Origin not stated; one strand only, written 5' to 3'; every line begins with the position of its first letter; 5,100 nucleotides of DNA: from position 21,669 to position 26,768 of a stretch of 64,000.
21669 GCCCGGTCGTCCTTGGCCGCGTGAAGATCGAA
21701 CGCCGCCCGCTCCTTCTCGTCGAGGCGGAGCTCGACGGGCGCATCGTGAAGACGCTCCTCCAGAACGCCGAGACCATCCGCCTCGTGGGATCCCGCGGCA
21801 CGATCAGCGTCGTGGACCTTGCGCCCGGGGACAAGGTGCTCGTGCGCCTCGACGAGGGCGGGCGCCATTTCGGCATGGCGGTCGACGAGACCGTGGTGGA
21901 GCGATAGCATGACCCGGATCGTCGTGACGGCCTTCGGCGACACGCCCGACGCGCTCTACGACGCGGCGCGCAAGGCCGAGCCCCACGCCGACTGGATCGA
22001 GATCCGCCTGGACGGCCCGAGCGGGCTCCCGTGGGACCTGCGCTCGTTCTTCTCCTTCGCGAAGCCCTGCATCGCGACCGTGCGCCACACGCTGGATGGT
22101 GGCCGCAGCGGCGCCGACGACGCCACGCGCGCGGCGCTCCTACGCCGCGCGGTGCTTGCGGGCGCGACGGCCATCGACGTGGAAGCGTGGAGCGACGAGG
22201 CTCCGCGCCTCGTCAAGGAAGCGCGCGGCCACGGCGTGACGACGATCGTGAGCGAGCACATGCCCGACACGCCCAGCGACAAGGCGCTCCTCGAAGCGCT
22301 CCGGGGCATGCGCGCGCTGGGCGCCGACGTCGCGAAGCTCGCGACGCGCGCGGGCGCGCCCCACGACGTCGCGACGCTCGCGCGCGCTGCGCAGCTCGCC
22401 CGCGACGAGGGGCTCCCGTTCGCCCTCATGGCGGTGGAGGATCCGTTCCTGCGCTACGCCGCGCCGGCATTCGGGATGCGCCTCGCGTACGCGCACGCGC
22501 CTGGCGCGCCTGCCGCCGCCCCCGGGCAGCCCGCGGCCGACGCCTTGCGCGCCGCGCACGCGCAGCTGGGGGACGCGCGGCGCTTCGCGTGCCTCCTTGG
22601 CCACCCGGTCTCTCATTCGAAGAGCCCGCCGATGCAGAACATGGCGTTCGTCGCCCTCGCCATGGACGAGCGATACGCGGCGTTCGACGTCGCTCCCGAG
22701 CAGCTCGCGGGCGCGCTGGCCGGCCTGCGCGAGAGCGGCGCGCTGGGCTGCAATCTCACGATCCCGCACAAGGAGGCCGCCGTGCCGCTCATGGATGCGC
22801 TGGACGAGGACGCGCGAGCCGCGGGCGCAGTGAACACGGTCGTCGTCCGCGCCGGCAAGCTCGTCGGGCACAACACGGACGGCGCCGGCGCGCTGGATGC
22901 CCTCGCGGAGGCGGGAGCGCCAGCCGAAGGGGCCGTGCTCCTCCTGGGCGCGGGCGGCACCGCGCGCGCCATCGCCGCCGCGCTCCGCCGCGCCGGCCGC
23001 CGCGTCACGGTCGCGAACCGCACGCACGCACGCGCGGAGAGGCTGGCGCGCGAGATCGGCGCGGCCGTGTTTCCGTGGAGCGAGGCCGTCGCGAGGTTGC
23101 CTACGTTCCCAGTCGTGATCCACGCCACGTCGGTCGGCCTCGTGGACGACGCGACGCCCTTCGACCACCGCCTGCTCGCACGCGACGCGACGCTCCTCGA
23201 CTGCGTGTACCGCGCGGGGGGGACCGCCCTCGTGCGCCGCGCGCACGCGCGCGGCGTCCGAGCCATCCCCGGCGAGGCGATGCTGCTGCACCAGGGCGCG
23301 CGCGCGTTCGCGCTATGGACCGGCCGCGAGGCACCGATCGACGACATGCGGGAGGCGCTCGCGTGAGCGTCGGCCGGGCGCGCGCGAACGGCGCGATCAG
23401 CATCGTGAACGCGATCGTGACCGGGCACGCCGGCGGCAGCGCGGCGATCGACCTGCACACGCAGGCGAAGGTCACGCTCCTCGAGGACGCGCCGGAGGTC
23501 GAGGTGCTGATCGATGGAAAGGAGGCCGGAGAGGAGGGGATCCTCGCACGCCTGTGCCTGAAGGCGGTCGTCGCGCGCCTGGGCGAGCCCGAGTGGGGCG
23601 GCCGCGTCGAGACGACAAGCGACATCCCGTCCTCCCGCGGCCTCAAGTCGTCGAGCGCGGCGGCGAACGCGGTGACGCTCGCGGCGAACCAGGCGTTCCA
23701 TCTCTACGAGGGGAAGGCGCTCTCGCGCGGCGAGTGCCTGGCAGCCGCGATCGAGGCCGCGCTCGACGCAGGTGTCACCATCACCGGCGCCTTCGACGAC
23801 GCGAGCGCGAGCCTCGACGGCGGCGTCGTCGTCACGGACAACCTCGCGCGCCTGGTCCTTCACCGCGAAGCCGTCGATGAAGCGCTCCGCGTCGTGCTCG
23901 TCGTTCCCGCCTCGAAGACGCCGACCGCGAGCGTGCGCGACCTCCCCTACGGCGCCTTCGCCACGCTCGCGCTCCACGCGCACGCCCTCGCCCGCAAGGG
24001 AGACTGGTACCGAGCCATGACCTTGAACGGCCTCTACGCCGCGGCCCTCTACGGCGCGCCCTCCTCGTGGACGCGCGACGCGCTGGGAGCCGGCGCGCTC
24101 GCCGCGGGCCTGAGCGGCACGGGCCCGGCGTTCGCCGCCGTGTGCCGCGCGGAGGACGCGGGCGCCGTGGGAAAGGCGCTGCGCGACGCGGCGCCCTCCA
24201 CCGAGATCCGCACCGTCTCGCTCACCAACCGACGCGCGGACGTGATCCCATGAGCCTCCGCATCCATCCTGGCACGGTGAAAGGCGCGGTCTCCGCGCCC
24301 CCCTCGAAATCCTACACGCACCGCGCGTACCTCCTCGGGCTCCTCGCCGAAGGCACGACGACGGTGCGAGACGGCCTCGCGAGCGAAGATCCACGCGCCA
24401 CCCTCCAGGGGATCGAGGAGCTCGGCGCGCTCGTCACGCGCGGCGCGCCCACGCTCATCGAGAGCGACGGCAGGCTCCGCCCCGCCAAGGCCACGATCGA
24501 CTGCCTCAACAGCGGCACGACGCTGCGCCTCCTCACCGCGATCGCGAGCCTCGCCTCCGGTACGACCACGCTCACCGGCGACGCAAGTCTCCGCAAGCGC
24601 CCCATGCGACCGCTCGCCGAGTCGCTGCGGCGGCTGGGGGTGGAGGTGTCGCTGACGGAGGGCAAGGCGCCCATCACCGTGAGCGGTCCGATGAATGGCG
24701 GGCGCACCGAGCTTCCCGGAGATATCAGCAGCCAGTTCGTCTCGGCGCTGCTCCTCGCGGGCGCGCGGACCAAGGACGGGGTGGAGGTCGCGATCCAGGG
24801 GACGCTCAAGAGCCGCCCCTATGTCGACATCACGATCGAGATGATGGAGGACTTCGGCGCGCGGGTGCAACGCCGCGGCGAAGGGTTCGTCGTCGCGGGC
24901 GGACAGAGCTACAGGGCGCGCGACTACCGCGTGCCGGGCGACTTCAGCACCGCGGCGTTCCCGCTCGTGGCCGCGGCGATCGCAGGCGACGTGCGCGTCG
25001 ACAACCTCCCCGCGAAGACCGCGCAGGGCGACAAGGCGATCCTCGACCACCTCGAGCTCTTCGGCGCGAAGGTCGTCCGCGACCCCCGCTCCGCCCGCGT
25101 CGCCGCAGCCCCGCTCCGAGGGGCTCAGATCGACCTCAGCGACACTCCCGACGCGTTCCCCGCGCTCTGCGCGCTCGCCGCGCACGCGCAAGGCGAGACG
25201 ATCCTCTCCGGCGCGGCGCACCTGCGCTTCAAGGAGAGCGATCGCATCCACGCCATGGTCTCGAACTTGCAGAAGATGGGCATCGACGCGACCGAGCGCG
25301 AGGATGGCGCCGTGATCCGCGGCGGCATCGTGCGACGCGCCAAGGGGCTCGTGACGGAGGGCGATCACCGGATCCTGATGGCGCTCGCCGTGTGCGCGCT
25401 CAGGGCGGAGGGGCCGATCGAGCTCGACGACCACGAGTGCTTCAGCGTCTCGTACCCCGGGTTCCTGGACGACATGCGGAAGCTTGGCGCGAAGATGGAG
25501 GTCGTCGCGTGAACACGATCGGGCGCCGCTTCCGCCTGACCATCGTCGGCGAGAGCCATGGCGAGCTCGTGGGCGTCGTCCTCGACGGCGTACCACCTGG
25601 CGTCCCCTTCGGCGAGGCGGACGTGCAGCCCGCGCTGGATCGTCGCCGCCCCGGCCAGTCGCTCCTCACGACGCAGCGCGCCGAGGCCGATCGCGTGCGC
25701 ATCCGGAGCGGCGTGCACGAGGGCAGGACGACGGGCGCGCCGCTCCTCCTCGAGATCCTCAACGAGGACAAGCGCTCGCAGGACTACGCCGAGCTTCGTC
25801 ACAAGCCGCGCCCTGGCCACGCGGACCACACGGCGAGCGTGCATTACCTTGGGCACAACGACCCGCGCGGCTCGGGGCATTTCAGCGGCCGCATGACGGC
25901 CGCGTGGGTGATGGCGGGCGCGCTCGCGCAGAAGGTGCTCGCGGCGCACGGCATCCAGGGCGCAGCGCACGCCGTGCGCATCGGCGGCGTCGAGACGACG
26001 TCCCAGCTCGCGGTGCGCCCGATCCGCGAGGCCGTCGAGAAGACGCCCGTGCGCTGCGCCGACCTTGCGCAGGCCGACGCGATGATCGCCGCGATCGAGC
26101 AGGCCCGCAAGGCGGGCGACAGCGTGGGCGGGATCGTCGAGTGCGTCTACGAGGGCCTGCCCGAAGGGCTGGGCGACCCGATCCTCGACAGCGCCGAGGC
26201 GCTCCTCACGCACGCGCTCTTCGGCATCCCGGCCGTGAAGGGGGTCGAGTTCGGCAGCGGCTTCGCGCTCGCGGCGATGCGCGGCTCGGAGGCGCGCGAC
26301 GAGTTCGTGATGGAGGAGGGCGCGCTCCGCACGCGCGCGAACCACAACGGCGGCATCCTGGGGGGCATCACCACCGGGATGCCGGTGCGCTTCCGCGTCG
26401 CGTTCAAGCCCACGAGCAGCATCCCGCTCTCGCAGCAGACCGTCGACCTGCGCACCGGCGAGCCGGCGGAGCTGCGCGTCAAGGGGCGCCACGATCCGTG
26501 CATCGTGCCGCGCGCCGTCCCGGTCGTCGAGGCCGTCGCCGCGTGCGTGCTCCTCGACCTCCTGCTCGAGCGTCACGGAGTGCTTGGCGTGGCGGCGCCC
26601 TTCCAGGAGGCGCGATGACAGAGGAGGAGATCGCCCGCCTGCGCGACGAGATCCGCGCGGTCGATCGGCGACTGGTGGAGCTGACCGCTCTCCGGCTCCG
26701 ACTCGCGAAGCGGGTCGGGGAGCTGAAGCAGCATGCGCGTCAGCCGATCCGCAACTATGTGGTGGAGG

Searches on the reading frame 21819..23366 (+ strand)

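Call 28: search_protein_families(library=pfam, proteins=[window:21819-23366:+])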
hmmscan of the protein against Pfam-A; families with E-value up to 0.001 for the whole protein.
window:21819-23366:+ (515 aa): 6 families
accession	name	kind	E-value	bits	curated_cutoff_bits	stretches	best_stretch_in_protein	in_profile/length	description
PF01487.21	DHquinase_I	-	3.4e-27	96.5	22.2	1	38-246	4-229/230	Type I 3-dehydroquinase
PF08501.16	Shikimate_dh_N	-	9.2e-27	93.5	27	1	259-341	1-83/83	Shikimate dehydrogenase substrate binding domain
PF18317.6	SDH_C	-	3.9e-13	49.3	25.8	1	488-514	4-30/31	Shikimate 5'-dehydrogenase C-terminal domain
PF01488.26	Shikimate_DH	-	2e-10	41.3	24.3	1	370-438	12-84/138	Shikimate / quinate 5-dehydrogenase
PF03807.23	F420_oxidored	-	3e-05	24.9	21.6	1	375-424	4-57/94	NADP oxidoreductase coenzyme F420-dependent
PF03435.24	Sacchrp_dh_NADP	-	0.00014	22.6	25.1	1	373-413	1-43/129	Saccharopine dehydrogenase NADP binding domain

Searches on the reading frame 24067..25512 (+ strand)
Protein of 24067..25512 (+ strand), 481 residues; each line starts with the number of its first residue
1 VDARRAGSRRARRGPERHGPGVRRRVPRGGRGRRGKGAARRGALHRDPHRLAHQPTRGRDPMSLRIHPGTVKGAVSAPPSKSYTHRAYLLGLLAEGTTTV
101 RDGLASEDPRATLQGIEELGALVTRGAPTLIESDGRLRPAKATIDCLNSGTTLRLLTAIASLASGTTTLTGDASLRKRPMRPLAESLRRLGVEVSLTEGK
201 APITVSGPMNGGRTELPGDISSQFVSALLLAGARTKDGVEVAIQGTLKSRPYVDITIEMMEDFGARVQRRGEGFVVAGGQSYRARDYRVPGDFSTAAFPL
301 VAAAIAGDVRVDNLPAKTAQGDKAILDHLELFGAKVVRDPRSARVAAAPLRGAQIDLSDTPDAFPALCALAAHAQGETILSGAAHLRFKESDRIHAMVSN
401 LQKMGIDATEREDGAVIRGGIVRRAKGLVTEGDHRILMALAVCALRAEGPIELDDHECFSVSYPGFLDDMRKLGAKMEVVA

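Call 27: search_protein_families(library=pfam, proteins=[window:24067-25512:+])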
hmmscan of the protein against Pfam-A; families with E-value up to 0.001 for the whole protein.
window:24067-25512:+ (481 aa): 1 family
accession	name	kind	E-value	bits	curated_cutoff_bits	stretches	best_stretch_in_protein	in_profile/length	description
PF00275.25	EPSP_synthase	-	5.9e-112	374.9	22.8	1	68-470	4-417/417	EPSP synthase (3-phosphoshikimate 1-carboxyvinyltransferase)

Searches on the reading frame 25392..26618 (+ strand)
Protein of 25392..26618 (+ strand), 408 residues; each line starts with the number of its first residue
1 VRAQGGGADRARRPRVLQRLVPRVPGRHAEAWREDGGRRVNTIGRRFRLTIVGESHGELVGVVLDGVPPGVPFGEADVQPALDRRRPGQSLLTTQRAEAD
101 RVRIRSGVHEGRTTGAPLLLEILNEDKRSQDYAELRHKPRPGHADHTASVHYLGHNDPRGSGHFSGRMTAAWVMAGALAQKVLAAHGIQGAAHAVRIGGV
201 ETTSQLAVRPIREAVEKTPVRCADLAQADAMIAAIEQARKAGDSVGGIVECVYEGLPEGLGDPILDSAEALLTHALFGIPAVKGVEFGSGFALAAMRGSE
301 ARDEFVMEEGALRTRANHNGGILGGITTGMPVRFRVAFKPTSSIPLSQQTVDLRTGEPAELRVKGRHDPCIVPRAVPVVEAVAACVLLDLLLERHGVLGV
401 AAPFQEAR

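Call 27: search_protein_families(library=pfam, proteins=[window:25392-26618:+])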
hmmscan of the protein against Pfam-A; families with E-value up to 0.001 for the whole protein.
window:25392-26618:+ (408 aa): 1 family
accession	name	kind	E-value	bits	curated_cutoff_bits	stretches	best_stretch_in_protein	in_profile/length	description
PF01264.26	Chorismate_synt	-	6e-129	429.9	27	1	47-392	1-327/327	Chorismate synthase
